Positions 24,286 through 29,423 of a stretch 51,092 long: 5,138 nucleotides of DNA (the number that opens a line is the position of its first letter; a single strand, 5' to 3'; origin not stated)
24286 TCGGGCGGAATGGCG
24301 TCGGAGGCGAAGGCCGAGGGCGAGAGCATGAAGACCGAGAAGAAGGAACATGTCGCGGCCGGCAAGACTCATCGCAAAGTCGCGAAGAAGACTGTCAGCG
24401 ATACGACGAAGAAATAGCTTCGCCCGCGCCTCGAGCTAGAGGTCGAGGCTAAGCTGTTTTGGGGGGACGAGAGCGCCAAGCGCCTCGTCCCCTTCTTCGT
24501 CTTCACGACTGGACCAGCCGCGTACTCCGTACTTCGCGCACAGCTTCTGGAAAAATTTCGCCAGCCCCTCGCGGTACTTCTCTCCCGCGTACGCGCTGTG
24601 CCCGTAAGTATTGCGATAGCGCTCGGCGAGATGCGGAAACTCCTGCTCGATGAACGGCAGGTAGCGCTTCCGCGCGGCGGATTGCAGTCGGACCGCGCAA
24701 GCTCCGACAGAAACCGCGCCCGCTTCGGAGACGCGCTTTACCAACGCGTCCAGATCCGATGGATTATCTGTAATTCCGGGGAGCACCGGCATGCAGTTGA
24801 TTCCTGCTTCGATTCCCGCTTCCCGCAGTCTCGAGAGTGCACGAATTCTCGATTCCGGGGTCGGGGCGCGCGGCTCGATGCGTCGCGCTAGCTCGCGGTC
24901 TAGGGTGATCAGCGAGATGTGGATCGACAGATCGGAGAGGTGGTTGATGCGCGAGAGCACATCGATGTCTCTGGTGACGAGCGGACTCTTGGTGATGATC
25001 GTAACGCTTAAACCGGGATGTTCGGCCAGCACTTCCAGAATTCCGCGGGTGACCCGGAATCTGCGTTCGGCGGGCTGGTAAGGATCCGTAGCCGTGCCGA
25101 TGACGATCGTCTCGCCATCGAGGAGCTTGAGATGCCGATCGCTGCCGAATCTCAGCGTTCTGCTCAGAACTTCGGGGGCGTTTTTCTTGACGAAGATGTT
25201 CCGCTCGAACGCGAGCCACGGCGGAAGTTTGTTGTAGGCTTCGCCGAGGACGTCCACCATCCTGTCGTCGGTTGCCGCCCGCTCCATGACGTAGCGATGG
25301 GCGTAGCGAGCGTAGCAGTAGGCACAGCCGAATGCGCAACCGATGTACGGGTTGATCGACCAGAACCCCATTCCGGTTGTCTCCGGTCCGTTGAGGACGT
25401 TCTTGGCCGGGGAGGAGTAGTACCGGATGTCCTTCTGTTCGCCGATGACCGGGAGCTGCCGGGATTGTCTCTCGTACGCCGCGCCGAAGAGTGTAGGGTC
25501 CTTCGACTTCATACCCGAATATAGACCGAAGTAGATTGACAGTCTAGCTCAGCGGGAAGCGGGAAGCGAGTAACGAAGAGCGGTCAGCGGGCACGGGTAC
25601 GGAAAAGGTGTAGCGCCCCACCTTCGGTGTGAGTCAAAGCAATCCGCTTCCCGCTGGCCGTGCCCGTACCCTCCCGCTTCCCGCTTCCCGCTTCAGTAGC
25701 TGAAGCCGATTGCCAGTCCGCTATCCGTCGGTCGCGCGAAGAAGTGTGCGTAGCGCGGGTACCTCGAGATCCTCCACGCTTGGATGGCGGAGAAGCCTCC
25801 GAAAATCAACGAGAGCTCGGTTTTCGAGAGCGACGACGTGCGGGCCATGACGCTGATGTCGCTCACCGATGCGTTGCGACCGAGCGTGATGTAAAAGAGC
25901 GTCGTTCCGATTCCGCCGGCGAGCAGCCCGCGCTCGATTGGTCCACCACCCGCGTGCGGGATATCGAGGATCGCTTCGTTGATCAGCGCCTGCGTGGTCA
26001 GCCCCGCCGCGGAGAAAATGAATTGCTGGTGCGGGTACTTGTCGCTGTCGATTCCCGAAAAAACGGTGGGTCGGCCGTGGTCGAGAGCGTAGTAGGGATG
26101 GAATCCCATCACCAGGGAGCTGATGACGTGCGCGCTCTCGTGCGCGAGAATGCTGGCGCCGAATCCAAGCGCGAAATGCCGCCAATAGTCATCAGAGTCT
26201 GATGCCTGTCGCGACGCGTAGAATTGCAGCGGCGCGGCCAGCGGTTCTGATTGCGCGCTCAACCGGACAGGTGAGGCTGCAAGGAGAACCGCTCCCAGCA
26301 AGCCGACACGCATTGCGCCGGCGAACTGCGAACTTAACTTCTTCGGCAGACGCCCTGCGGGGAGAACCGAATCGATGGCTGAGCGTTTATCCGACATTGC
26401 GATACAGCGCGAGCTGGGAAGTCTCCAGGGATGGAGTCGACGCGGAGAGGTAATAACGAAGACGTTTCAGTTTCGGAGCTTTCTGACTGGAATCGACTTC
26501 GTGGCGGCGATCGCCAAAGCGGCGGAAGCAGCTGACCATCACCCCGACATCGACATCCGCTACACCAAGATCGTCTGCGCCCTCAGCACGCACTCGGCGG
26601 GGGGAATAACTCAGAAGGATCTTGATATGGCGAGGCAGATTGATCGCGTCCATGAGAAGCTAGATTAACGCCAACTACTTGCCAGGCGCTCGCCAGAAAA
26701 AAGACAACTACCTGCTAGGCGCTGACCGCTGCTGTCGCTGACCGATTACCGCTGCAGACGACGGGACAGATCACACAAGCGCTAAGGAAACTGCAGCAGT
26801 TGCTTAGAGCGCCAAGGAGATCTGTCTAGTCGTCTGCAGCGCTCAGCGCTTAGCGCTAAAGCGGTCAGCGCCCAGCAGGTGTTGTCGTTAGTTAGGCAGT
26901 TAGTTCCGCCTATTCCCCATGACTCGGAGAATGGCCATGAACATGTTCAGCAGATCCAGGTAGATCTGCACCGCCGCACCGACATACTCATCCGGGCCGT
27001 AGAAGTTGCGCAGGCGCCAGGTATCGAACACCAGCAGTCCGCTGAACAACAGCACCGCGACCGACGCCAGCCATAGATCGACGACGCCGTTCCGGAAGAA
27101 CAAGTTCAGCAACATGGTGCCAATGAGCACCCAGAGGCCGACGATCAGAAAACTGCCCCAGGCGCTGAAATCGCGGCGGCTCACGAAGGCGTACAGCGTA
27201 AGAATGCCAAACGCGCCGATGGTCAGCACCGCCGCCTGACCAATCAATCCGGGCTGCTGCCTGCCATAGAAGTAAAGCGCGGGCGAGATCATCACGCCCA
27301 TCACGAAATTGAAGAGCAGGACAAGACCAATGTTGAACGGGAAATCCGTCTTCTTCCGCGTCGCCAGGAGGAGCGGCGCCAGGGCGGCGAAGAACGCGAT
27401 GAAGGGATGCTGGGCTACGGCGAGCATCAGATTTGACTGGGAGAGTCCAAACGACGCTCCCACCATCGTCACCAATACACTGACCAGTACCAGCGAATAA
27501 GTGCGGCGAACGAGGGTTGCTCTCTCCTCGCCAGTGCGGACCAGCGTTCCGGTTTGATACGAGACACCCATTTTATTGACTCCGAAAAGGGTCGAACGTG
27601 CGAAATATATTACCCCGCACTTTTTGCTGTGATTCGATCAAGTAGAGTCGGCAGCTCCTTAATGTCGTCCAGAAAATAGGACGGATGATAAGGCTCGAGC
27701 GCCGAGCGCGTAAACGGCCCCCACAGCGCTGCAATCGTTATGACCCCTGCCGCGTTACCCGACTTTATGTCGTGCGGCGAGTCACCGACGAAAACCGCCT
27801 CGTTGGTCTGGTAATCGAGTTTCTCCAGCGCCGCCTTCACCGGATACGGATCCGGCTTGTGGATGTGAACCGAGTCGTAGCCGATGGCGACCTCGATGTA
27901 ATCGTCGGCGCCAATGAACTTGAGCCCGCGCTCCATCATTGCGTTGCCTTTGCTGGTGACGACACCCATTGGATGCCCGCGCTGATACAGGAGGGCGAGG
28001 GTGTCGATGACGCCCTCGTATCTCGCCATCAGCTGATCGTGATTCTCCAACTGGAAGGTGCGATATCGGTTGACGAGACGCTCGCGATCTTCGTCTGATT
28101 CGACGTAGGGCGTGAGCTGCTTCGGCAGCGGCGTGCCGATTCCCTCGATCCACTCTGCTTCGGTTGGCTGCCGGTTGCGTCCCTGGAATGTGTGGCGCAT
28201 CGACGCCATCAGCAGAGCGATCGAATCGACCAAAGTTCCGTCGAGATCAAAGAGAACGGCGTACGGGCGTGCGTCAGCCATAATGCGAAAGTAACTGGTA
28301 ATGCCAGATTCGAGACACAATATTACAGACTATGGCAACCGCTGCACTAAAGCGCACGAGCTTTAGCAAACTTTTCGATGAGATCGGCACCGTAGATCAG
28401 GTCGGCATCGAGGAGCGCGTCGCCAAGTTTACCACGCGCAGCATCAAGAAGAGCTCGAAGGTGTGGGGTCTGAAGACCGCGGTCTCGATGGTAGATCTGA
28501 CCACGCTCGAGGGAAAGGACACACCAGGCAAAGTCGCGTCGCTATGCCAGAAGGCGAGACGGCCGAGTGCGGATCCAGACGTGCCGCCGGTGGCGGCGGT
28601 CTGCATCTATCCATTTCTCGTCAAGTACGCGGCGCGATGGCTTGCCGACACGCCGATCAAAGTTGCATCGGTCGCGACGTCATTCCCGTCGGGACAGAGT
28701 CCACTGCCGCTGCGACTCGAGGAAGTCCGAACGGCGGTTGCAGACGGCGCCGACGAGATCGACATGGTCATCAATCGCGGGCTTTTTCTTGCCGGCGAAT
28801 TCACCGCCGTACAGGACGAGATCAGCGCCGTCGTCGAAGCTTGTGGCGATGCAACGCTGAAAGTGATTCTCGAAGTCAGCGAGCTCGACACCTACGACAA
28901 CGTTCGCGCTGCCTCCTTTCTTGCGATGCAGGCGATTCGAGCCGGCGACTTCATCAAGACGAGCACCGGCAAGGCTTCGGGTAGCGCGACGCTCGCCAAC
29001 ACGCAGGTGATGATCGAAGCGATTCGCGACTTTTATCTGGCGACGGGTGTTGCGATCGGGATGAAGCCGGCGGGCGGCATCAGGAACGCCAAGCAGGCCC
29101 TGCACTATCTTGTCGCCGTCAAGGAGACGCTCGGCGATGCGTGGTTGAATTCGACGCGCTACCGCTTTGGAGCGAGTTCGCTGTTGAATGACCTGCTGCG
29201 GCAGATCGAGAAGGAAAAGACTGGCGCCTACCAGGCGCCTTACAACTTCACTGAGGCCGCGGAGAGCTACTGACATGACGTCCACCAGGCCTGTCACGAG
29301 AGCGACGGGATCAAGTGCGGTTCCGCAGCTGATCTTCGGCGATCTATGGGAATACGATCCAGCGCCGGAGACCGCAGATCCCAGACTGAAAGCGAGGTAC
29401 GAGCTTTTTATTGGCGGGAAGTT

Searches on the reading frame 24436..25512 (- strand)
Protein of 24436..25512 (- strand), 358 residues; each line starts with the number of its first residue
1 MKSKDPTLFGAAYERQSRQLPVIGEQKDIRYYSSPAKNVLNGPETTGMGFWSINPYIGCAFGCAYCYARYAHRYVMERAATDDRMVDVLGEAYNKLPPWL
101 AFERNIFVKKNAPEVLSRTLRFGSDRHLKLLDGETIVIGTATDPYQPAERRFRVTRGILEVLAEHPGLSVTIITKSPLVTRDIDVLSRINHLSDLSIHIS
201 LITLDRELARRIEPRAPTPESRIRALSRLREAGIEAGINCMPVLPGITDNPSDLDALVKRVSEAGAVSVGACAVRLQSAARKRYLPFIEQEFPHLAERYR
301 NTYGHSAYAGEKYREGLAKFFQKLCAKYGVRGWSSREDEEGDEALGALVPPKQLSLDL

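Call 67: search_protein_families(library=pfam, proteins=[window:24436-25512:-], max_evalue=0.00001)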
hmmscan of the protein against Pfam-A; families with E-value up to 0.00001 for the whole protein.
window:24436-25512:- (358 aa): 1 family
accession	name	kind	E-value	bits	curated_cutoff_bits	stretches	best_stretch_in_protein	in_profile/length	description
PF04055.27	Radical_SAM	-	7.3e-17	62.5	29.5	1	134-250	47-157/166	Radical SAM superfamily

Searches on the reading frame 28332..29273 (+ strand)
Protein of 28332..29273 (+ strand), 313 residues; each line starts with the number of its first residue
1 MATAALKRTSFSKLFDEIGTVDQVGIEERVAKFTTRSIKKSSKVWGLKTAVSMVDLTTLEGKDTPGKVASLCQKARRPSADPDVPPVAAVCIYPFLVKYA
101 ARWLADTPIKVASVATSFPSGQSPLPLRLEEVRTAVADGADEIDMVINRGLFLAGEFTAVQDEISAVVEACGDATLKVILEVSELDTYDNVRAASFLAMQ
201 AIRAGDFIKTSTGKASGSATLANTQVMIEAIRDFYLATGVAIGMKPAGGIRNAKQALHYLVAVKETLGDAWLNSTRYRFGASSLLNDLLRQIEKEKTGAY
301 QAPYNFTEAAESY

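Call 67: search_protein_families(library=pfam, proteins=[window:28332-29273:+], max_evalue=0.00001)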
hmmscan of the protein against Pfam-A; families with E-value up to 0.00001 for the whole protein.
window:28332-29273:+ (313 aa): 1 family
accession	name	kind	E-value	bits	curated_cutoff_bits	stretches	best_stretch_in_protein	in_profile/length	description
PF01791.15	DeoC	-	6e-19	69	23.8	1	51-288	3-227/229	DeoC/LacD family aldolase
